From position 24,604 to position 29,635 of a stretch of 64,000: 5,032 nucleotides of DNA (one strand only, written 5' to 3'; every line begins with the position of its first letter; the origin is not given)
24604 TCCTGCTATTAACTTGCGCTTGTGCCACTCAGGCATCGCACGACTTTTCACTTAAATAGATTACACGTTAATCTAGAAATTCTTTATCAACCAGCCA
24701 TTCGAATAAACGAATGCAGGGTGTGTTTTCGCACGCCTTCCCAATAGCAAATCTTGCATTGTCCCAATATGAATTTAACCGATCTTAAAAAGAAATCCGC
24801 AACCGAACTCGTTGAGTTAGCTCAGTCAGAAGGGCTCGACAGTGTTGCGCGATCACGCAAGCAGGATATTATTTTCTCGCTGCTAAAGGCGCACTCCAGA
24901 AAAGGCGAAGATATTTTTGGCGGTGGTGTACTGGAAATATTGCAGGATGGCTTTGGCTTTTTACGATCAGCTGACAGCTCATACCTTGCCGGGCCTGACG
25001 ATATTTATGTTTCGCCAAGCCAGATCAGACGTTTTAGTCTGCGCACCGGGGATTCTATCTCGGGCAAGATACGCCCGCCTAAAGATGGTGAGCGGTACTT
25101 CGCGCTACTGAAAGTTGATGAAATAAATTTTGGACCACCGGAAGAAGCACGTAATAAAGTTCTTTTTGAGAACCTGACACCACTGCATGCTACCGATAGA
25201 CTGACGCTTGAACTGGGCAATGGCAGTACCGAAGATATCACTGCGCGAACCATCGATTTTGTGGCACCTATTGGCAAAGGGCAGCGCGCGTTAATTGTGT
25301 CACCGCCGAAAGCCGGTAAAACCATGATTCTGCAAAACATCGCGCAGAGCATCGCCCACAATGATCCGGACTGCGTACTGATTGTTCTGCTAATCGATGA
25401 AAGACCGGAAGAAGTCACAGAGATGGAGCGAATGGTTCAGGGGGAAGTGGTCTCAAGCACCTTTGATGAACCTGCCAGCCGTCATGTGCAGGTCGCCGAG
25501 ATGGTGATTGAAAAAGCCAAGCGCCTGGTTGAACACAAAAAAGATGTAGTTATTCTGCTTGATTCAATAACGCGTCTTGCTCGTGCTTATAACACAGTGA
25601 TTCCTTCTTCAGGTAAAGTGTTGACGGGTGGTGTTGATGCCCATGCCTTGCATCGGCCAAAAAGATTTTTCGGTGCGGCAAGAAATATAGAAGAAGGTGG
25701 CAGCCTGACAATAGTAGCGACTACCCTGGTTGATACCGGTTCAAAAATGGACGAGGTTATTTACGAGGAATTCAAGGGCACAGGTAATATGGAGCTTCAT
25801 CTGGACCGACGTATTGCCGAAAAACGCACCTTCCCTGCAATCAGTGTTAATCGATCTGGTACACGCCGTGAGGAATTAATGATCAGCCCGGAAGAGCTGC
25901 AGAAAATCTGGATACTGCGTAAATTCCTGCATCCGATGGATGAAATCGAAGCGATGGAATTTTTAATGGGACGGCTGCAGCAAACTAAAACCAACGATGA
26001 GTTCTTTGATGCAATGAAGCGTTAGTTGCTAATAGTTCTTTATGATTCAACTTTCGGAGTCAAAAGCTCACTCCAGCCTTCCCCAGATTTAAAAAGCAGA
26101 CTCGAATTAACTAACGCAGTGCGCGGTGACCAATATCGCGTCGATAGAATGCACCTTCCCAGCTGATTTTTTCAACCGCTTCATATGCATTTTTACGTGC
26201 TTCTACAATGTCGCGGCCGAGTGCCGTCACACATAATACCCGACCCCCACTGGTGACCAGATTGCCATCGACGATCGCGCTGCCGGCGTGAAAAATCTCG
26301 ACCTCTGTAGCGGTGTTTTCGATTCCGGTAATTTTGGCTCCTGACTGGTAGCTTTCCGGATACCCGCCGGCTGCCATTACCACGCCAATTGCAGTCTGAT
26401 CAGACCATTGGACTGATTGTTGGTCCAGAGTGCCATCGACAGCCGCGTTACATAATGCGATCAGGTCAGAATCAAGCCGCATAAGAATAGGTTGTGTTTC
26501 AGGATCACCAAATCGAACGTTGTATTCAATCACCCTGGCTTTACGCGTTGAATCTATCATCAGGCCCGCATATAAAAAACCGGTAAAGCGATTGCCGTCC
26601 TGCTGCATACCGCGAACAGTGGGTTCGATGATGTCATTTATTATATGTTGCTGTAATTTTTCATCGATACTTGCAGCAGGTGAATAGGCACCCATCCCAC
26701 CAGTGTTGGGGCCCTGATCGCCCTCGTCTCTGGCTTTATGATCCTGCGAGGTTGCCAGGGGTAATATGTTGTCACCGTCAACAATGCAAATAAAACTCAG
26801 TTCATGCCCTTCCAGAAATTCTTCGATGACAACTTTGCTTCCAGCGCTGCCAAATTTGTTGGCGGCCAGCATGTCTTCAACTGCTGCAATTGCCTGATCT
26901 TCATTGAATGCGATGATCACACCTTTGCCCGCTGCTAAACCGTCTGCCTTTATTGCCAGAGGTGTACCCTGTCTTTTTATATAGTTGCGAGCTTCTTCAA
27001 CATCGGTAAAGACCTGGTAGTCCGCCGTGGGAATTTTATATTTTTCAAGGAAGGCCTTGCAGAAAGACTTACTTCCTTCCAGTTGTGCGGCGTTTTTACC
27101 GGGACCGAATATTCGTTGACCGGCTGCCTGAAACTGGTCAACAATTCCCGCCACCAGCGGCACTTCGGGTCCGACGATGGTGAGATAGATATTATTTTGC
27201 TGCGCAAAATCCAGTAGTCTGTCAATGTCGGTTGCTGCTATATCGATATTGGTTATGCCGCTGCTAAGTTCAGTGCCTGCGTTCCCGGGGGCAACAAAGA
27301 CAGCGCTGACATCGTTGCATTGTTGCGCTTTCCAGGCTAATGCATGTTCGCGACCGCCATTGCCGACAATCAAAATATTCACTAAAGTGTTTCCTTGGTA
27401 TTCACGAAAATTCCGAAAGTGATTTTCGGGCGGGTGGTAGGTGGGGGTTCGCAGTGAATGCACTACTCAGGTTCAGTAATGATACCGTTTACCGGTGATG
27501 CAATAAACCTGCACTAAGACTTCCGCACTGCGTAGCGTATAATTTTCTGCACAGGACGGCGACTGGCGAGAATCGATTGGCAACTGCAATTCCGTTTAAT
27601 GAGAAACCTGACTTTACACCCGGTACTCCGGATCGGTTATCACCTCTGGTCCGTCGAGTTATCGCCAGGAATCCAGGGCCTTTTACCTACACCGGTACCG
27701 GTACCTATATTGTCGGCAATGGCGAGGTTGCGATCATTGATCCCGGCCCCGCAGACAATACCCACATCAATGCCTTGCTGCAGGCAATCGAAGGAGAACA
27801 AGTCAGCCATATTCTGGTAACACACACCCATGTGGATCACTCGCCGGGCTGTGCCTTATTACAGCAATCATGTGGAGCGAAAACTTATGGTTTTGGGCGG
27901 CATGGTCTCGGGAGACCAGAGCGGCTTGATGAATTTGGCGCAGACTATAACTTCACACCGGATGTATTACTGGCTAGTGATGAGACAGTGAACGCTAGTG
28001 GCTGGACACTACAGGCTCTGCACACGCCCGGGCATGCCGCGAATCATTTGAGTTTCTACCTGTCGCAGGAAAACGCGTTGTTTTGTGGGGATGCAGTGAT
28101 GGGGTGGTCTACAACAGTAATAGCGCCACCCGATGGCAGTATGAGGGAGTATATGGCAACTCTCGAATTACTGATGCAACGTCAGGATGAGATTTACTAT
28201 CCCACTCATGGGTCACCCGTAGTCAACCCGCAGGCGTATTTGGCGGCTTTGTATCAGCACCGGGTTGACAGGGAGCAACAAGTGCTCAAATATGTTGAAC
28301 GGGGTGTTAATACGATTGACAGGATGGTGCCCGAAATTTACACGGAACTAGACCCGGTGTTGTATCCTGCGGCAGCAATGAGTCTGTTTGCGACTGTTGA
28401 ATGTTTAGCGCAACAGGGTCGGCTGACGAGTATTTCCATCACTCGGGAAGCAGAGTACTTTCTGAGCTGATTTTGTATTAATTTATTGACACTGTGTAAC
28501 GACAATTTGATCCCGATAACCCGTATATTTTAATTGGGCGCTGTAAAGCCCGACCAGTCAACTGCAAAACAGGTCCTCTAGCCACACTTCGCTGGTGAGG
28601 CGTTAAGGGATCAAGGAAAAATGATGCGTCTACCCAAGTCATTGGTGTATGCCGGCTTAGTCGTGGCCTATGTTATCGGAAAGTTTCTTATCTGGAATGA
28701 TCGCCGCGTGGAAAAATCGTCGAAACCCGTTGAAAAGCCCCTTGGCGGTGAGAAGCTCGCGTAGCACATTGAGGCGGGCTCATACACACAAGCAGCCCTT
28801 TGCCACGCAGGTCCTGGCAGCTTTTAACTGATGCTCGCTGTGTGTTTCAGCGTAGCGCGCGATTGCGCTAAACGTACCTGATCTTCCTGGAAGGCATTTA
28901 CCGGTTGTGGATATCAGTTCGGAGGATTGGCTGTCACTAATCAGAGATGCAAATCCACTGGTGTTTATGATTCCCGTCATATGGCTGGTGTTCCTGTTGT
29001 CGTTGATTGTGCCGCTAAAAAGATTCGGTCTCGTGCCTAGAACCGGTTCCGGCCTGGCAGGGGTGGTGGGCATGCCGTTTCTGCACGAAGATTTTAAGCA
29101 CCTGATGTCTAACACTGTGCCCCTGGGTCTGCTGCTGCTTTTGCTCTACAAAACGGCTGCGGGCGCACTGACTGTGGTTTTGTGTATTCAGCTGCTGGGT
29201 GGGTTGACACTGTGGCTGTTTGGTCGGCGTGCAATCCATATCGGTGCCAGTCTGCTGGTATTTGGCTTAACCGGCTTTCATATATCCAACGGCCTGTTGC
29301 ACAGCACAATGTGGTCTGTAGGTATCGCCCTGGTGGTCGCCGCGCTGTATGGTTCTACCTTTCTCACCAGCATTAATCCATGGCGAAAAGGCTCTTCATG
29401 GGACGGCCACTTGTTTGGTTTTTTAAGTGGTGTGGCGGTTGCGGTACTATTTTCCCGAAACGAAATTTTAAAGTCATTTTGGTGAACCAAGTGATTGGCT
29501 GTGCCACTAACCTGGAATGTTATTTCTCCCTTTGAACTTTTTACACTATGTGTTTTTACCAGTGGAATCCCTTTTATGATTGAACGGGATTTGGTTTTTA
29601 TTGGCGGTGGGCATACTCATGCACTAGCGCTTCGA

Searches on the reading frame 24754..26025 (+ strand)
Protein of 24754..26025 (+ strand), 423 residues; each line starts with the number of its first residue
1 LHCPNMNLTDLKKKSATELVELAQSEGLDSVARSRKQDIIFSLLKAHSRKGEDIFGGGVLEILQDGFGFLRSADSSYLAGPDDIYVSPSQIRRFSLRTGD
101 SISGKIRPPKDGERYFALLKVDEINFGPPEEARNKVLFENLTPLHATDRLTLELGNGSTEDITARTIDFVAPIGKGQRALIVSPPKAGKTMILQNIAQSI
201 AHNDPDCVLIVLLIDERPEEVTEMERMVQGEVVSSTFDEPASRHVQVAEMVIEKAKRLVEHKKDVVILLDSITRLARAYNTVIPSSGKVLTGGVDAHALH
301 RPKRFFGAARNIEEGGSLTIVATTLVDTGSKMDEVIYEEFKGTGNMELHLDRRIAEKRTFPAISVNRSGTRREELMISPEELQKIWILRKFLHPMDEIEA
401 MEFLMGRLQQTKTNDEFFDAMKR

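Call 5: search_protein_families(library=pfam, proteins=[window:24754-26025:+], max_evalue=0.001)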
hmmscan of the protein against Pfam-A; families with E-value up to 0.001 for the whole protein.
window:24754-26025:+ (423 aa): 3 families
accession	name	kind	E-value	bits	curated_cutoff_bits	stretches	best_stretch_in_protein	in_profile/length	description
PF07497.18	Rho_RNA_bind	-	5.5e-33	113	27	1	57-130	2-73/73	Rho termination factor, RNA-binding domain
PF00006.31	ATP-synt_ab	-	1.2e-27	97.4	29.5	1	165-368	3-211/213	ATP synthase alpha/beta family, nucleotide-binding domain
PF07498.18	Rho_N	-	1.6e-12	47.6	24.9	1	10-52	1-43/43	Rho termination factor, N-terminal domain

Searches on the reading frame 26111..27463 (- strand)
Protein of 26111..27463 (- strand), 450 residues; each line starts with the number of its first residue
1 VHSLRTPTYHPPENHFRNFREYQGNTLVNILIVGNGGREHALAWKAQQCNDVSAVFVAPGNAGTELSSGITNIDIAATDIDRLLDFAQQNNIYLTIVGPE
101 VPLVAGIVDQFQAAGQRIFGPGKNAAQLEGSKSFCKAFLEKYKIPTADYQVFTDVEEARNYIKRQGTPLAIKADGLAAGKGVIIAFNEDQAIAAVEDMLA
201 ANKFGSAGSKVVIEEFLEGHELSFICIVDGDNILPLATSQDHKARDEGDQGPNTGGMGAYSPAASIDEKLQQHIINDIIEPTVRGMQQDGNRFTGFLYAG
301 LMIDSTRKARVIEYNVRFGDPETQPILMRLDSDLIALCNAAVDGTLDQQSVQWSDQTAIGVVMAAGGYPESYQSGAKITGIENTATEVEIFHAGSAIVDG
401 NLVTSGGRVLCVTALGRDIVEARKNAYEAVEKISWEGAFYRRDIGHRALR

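Call 5: search_protein_families(library=pfam, proteins=[window:26111-27463:-], max_evalue=0.001)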
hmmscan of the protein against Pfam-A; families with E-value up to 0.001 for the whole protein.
window:26111-27463:- (450 aa): 7 families
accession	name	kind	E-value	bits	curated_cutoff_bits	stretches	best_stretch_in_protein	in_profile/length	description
PF01071.24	GARS_A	-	1.4e-77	260.4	27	1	130-323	1-194/194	Phosphoribosylglycinamide synthetase, ATP-grasp (A) domain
PF02844.21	GARS_N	-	4.8e-36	123.9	29.5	1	29-129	2-100/100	Phosphoribosylglycinamide synthetase, N domain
PF02843.22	GARS_C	-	1.1e-34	119.1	34.8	1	358-447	1-92/92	Phosphoribosylglycinamide synthetase, C domain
PF02222.28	ATP-grasp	-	1e-05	25.7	27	1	138-227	2-87/179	ATP-grasp domain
PF02786.22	CPSase_L_D2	-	1.2e-05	25.4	19.8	1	136-238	6-112/211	Carbamoyl-phosphate synthase L chain, ATP binding domain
PF13549.11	ATP-grasp_5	-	0.00063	19.6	27.6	0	135-200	15-86/221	ATP-grasp domain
PF02655.19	ATP-grasp_3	-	0.00081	19.9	23.2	0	162-254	27-102/160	ATP-grasp domain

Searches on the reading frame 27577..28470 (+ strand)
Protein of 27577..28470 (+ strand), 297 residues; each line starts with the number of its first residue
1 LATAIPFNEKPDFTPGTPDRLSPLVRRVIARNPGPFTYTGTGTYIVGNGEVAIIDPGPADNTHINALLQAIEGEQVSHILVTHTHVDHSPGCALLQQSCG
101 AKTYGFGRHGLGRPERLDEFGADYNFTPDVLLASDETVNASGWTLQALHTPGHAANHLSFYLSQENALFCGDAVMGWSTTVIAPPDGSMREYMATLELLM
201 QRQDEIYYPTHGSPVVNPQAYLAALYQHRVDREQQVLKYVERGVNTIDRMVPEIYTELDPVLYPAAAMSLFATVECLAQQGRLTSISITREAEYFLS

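Call 5: search_protein_families(library=pfam, proteins=[window:27577-28470:+], max_evalue=0.001)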
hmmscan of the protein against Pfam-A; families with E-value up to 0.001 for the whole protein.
window:27577-28470:+ (297 aa): 2 families
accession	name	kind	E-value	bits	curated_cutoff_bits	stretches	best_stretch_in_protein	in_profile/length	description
PF00753.33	Lactamase_B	-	2.2e-23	83.7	22.7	1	43-211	9-196/196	Metallo-beta-lactamase superfamily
PF17778.7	BLACT_WH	-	0.00023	21.5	22.8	1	246-283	1-38/46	Beta-lactamase associated winged helix domain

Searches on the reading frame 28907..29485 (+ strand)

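Call 5: search_protein_families(library=pfam, proteins=[window:28907-29485:+], max_evalue=0.001)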
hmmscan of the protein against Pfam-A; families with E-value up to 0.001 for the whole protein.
window:28907-29485:+ (192 aa): 1 family
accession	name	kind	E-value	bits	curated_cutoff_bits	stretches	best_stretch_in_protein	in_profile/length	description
PF01694.28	Rhomboid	-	4e-12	47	22.6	1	53-184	7-142/143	Rhomboid domain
